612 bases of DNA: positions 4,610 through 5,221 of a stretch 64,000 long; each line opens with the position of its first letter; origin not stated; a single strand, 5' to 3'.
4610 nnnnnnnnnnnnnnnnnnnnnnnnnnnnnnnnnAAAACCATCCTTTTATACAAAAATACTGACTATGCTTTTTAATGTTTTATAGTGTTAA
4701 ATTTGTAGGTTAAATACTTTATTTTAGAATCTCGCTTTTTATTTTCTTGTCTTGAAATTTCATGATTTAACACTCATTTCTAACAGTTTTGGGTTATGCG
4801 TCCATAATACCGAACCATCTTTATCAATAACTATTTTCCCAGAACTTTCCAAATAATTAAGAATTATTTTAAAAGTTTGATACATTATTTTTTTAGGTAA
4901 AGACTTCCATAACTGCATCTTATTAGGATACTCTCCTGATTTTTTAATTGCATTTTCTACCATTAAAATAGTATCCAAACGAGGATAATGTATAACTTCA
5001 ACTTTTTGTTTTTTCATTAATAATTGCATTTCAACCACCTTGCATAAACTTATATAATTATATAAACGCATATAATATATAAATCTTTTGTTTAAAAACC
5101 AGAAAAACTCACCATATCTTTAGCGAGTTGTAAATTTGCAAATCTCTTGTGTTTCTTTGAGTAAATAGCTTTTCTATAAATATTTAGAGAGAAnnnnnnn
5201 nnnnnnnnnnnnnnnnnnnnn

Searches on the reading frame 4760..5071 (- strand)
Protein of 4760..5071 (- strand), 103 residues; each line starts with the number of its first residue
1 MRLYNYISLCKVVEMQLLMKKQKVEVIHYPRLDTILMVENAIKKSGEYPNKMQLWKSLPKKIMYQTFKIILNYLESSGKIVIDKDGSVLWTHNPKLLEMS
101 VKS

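Call 3: search_protein_families(library=pfam, proteins=[window:4760-5071:-], max_evalue=0.1)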
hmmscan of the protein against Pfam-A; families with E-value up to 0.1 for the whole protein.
window:4760-5071:- (103 aa): 1 family
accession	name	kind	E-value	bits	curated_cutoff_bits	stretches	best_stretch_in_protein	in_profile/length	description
PF15581.11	Imm58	-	0.094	13.2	25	0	54-93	57-95/109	Immunity protein 58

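Call 7: search_protein_families(library=ncbifam, proteins=[window:4760-5071:-], max_evalue=0.1)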
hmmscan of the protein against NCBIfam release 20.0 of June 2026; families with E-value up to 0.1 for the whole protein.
window:4760-5071:- (103 aa): 0 families

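Call 27: find_homologous_proteins(query=window:4760-5071:-)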
Query window:4760-5071:- (103 aa): 66 proteins with E <= 0.001 among 67 candidates.
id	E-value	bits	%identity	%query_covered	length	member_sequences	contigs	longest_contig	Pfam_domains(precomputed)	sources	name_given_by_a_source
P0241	6.4e-48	179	100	83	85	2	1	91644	-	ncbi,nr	ncbi:hypothetical protein HYV79_00045 [Candidatus Woesearchaeota archaeon]|nr:hypothetical protein [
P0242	9.9e-48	178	79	100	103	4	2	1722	-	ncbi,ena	-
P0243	2.1e-47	177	80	99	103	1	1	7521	-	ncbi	-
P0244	8.4e-44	166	85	86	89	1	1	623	-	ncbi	-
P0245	4.4e-43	163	85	85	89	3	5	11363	-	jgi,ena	-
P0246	5.1e-43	163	85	86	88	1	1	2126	-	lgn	-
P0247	1.4e-40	155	80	88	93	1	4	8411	-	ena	-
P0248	6.3e-39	150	78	85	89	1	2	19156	-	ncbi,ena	-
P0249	1.1e-38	149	77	85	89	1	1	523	-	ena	-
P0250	2.9e-38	148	77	85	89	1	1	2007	-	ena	-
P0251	7.0e-38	147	79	83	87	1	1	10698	-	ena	-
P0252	1.1e-37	146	81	82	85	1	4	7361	-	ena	-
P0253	1.0e-35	140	75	78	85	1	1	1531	-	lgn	-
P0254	1.3e-35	139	74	83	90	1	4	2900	-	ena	-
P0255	4.1e-34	135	76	77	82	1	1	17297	-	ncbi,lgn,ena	-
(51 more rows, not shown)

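Call 32: find_related_loci(query=A3, collection=metagenome_contigs, flank=5000)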
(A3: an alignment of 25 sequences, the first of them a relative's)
Query A3 (85 aa) in metagenome_contigs; peptide patterns used: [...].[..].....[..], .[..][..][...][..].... (x = any residue, [..] = any of these).
600 stretches matched a pattern (row limit reached: there are more); 581 encode a relative of the query (tblastn E <= 1e-3); the best 80 are kept; 80 distinct loci.
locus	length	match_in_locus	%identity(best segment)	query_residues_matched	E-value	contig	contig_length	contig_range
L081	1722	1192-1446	80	1-85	6e-46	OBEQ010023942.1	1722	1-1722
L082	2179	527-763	76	7-85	1e-39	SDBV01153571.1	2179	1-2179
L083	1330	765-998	73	8-85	2e-39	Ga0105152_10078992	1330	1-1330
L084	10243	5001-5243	69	5-85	4e-38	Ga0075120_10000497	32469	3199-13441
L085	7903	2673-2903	74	8-84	1e-37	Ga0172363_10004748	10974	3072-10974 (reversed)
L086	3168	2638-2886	66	1-85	1e-32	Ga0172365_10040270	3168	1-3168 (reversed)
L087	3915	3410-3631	63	5-79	3e-32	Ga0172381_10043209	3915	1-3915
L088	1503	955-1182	66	4-80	1e-31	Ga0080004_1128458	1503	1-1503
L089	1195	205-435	63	3-80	3e-31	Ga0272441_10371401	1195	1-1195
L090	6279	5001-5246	65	8-84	8e-31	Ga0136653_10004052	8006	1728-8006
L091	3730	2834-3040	69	8-77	3e-30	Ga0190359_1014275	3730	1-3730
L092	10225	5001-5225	61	3-77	3e-30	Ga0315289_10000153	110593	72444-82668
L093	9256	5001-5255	58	1-85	9e-30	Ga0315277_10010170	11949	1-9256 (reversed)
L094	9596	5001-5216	64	7-78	1e-29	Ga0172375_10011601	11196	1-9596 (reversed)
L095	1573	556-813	54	1-85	8e-30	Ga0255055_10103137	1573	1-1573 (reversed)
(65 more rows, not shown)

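Call 52: search_protein_families(library=padloc, proteins=[window:4760-5029:-], max_evalue=0.1)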
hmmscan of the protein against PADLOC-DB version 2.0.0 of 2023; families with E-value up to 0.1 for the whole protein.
window:4760-5029:- (89 aa): 0 families
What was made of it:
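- On Phd/YefM, RelB, RHH, XRE or AbrB antitoxin families: Pfam, NCBIfam and PADLOC give no family for the small protein or its paralog (calls 3, 7, 52).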
